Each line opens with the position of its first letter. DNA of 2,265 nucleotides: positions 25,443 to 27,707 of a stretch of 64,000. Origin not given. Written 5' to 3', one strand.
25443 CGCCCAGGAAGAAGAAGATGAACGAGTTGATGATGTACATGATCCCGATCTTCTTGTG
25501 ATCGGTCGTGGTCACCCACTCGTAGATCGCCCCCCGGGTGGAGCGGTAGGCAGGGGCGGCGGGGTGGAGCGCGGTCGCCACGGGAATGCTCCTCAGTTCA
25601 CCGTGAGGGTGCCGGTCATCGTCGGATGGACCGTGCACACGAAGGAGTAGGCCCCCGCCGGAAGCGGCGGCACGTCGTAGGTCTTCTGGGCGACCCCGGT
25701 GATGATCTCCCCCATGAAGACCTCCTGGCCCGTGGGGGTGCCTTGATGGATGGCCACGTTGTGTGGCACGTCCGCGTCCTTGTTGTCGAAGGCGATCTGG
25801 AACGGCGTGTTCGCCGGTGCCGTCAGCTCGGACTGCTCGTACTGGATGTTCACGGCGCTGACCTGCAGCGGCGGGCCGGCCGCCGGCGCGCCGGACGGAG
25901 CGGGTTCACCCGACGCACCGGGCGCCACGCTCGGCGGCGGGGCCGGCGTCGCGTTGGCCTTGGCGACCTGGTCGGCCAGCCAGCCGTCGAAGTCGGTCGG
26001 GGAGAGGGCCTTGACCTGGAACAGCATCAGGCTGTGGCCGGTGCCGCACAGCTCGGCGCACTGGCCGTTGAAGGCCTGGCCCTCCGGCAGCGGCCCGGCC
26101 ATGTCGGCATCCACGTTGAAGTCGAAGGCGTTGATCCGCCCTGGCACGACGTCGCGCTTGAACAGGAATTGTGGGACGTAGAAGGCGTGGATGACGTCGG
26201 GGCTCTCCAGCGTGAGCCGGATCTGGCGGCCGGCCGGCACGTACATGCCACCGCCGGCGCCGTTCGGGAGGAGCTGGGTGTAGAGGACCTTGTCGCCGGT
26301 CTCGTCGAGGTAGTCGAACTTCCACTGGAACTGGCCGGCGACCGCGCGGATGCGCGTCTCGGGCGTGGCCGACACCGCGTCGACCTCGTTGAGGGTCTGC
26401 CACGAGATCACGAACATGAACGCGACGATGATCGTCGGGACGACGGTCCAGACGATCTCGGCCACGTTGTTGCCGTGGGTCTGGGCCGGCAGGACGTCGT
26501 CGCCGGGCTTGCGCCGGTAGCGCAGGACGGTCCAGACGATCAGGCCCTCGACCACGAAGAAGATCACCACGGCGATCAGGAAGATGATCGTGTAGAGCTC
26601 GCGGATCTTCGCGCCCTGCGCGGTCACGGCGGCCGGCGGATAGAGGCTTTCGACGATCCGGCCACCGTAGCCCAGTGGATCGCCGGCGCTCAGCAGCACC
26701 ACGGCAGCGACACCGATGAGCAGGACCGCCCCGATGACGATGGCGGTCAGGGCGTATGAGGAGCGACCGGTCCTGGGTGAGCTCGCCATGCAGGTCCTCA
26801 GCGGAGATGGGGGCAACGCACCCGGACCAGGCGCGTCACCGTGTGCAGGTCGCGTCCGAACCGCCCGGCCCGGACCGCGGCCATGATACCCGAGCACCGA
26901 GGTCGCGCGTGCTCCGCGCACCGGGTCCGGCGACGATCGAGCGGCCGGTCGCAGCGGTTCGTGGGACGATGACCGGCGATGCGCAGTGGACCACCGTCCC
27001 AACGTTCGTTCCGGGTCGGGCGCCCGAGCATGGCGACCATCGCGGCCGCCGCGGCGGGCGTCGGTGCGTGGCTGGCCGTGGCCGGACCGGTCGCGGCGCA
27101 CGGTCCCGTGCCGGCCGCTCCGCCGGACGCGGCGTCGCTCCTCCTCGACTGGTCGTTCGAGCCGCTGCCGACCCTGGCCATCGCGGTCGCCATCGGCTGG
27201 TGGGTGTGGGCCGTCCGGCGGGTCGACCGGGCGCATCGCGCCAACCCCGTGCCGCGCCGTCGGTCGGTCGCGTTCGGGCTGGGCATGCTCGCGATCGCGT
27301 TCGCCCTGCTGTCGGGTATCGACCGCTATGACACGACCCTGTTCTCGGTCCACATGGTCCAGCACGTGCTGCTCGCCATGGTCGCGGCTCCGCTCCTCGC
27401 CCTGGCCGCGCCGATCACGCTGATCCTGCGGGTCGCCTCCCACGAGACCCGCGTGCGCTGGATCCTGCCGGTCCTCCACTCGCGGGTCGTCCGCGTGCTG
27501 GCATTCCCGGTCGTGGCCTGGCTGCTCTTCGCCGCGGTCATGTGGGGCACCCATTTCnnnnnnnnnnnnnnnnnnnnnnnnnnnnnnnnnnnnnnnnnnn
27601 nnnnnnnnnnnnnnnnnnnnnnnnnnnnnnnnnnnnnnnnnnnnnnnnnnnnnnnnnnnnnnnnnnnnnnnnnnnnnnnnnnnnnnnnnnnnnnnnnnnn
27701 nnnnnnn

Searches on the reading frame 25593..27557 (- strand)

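Call 64: search_protein_families(library=pfam, max_evalue=0.001, proteins=[window:25593-27557:-])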
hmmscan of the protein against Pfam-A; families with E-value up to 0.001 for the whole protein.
window:25593-27557:- (654 aa): 4 families
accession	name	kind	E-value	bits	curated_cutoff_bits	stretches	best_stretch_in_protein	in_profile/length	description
PF00116.26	COX2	-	1.6e-13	51.1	22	1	438-517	48-119/120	Cytochrome C oxidase subunit II, periplasmic domain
PF13473.12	Cupredoxin_1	-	3.5e-13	49.9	27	1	559-653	18-104/104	Cupredoxin-like domain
PF02790.20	COX2_TM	-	5.1e-11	43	22.8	1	308-386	9-86/88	Cytochrome C oxidase subunit II, transmembrane domain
PF00127.26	Copper-bind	-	0.00047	21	21.2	1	568-654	9-99/99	Copper binding proteins, plastocyanin/azurin family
